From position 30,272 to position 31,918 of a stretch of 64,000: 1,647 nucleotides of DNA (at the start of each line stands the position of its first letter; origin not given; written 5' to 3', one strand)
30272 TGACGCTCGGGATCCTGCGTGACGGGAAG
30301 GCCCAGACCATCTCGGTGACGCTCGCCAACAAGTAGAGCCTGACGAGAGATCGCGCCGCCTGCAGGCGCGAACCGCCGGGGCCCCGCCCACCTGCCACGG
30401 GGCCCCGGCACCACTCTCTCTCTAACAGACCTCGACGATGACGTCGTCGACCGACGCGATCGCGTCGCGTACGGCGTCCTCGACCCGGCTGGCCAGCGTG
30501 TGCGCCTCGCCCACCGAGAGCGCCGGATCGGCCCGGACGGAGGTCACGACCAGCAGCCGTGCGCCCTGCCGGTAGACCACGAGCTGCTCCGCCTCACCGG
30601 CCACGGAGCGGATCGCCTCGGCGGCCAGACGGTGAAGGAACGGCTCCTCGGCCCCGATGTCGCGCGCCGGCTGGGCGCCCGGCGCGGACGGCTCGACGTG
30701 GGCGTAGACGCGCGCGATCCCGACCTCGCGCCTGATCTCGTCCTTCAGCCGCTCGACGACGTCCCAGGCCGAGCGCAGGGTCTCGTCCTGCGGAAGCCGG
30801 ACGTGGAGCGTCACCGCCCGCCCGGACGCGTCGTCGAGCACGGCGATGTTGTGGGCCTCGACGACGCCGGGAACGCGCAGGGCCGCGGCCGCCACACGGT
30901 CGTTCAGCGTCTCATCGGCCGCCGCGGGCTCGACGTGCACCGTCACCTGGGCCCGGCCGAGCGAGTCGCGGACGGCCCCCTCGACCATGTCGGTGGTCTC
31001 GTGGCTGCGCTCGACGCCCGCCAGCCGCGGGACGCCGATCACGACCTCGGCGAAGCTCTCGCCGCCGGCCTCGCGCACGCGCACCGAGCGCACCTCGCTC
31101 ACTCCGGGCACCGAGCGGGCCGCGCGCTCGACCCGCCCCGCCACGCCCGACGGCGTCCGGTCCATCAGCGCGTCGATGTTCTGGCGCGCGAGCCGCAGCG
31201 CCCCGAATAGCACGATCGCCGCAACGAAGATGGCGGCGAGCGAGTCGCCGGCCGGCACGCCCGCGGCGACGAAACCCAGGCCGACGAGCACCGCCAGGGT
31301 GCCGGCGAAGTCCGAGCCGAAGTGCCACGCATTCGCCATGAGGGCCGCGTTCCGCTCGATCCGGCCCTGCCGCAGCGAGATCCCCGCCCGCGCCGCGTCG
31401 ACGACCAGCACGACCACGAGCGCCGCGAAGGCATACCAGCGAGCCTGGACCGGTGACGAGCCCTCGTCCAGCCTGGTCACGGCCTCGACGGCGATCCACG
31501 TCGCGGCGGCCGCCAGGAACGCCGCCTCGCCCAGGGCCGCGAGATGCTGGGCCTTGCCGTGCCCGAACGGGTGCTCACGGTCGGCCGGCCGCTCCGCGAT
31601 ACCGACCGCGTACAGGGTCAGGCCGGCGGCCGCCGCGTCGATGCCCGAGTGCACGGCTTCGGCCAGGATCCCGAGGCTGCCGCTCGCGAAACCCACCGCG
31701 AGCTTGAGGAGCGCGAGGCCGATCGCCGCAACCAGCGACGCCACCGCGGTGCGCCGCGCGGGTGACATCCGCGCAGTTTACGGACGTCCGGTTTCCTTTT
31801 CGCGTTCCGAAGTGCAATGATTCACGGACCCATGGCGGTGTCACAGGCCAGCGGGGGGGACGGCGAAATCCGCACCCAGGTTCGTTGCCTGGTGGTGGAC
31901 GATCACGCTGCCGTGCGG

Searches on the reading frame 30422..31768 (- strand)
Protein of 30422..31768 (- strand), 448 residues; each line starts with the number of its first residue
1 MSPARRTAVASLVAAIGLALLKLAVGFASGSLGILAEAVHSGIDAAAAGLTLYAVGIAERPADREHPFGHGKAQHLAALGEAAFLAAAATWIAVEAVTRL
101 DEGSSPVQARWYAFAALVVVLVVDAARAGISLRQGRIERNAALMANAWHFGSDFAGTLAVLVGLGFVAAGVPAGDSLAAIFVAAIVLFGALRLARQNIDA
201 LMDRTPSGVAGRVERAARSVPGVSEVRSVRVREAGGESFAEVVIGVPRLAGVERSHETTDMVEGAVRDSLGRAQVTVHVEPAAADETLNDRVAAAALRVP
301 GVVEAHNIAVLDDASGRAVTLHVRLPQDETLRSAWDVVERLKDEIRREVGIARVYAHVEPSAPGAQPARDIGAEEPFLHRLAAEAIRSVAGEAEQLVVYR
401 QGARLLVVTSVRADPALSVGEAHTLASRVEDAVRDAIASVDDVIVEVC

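Call 53: find_encoding_contigs(protein=window:30422-31768:-, flank=10000, max_places=8)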
Protein window:30422-31768:- (448 aa): 4 contigs read that carry it; 4 places shown.
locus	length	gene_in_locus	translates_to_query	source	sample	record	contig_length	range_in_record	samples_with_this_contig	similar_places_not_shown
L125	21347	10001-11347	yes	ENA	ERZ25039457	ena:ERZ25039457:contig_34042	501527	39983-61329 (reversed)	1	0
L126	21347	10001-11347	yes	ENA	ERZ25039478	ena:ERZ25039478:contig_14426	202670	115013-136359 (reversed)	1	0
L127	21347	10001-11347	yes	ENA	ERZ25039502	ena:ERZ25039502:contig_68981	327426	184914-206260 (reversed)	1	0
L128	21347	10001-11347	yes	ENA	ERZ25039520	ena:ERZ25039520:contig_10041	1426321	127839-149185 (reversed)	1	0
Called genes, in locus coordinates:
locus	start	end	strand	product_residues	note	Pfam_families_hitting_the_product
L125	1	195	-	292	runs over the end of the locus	PF02541:Ppx-GppA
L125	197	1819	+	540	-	-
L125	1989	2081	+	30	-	-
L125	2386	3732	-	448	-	PF00120:Gln-synt_C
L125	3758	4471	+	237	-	PF07722:Peptidase_C26, PF00117:GATase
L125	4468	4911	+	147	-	PF00171:Aldedh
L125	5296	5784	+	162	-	PF00171:Aldedh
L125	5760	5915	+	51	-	PF00171:Aldedh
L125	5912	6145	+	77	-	PF07883:Cupin_2 (faint)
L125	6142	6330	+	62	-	-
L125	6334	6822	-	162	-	PF11695:DUF3291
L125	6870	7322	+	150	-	PF08922:DUF1905, PF13376:OmdA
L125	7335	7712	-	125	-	PF00072:Response_reg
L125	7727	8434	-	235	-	PF00294:PfkB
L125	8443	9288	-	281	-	PF07730:HisKA_3, PF02518:HATPase_c (weak)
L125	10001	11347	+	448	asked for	PF01545:Cation_efflux, PF16916:ZT_dimer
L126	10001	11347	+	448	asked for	PF01545:Cation_efflux, PF16916:ZT_dimer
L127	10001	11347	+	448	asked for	PF01545:Cation_efflux, PF16916:ZT_dimer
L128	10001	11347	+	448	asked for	PF01545:Cation_efflux, PF16916:ZT_dimer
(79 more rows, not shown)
